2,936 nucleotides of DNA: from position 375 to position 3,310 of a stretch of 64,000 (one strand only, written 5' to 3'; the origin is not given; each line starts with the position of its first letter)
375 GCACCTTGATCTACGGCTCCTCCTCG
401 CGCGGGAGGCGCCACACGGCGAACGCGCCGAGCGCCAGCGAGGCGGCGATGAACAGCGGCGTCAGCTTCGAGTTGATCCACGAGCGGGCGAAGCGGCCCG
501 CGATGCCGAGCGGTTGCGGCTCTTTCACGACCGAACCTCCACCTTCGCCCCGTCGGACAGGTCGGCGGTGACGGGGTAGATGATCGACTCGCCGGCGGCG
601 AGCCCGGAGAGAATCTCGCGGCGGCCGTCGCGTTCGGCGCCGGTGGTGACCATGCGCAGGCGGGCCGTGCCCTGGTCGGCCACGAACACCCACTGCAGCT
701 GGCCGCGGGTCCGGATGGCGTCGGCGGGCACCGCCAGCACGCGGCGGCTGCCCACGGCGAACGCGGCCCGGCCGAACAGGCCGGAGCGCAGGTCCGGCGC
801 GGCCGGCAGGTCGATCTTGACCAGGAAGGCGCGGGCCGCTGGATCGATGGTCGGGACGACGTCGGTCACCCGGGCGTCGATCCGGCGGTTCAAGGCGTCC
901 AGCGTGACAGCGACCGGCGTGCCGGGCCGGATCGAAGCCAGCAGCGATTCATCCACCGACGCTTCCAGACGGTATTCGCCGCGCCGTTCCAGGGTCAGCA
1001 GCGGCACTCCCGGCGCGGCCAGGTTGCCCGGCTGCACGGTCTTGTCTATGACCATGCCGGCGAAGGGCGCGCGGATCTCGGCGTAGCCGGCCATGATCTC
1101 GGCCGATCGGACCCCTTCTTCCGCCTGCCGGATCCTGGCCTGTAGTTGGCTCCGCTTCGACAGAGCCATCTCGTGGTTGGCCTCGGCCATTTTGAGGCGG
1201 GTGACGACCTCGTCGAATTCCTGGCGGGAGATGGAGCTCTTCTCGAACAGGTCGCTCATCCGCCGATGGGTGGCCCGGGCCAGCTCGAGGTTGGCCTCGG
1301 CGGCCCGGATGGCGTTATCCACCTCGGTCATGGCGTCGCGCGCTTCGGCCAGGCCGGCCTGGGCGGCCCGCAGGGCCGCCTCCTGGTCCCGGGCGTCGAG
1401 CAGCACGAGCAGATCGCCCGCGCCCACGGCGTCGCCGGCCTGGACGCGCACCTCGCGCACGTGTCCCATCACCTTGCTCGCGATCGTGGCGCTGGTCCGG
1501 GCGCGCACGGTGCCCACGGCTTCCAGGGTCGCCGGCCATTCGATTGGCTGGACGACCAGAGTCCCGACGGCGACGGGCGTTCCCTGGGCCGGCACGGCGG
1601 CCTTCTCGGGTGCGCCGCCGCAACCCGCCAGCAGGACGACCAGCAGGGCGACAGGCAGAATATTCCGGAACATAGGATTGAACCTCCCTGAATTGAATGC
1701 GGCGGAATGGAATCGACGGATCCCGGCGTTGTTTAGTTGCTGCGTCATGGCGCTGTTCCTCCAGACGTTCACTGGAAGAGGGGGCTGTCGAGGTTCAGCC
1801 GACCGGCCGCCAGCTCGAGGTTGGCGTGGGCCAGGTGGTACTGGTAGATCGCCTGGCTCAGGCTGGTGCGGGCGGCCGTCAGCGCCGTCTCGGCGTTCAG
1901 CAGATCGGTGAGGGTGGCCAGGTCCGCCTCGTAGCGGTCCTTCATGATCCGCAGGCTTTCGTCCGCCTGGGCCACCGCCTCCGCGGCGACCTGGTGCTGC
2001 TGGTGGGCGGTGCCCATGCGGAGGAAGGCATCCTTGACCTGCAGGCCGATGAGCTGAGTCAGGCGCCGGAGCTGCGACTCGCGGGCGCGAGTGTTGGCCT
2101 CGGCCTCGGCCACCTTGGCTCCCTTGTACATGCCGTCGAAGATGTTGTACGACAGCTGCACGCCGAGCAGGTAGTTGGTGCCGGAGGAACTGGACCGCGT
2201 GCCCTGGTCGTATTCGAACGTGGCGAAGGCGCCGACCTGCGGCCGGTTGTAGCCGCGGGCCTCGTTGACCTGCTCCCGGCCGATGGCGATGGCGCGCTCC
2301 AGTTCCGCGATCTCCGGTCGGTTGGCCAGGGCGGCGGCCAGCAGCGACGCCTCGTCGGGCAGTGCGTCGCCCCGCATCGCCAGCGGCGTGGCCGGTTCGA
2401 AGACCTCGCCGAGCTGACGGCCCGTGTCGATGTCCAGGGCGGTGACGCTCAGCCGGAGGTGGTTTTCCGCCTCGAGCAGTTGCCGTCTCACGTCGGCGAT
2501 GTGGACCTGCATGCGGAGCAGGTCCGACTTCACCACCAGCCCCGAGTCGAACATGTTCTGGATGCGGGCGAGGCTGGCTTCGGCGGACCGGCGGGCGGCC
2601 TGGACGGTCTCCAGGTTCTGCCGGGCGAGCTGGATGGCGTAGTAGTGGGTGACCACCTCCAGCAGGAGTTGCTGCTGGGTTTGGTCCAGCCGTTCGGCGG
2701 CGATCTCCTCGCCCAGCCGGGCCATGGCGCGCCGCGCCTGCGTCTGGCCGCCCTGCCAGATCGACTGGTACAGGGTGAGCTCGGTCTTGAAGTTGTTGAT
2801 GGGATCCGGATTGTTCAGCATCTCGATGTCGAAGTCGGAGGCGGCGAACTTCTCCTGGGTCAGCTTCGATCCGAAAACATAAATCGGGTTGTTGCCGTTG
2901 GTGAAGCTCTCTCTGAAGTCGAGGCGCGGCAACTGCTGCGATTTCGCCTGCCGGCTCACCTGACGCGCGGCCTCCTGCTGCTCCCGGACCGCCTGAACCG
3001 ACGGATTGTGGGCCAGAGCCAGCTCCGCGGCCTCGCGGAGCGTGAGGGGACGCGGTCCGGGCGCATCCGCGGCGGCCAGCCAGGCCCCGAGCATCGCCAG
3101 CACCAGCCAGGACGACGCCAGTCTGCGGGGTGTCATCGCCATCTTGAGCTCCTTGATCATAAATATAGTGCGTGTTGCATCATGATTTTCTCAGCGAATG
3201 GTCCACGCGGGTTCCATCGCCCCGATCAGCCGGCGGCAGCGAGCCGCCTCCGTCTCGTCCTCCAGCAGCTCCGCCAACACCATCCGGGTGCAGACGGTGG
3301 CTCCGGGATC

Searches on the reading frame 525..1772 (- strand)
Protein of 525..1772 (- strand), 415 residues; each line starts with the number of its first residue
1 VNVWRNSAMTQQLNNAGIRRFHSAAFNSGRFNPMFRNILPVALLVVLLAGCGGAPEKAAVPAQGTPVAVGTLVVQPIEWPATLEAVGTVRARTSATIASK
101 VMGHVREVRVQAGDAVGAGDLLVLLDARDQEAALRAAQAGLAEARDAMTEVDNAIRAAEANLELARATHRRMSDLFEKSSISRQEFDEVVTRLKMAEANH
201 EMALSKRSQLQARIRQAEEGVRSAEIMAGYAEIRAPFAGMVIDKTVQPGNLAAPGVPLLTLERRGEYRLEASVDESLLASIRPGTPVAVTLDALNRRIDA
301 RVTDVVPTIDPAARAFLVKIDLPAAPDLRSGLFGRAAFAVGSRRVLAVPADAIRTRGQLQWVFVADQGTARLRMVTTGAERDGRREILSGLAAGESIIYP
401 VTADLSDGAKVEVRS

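Call 51: search_protein_families(library=pfam, proteins=[window:525-1772:-], max_evalue=0.001)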
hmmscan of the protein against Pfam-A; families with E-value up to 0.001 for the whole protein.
window:525-1772:- (415 aa): 4 families
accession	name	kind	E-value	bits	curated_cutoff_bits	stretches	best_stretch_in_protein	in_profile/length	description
PF16576.10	HlyD_D23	-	5.3e-20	72.1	30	1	82-324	5-203/214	Barrel-sandwich domain of CusB or HlyD membrane-fusion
PF13437.12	HlyD_3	-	8.1e-18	65.6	22.2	1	233-331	2-106/106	HlyD family secretion protein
PF13533.13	Biotin_lipoyl_2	-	0.00022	21.4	29.8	1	96-126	2-32/32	Biotin-lipoyl like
PF00364.28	Biotin_lipoyl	-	0.0005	20.3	22.1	0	94-124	42-72/73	Biotin-requiring enzyme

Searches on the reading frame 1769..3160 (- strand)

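Call 51: search_protein_families(library=pfam, proteins=[window:1769-3160:-], max_evalue=0.001)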
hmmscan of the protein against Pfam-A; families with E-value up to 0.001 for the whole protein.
window:1769-3160:- (463 aa): 1 family
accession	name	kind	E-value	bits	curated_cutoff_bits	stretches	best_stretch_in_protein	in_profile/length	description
PF02321.23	OEP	-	1.2e-61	208.2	22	2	272-453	3-187/187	Outer membrane efflux protein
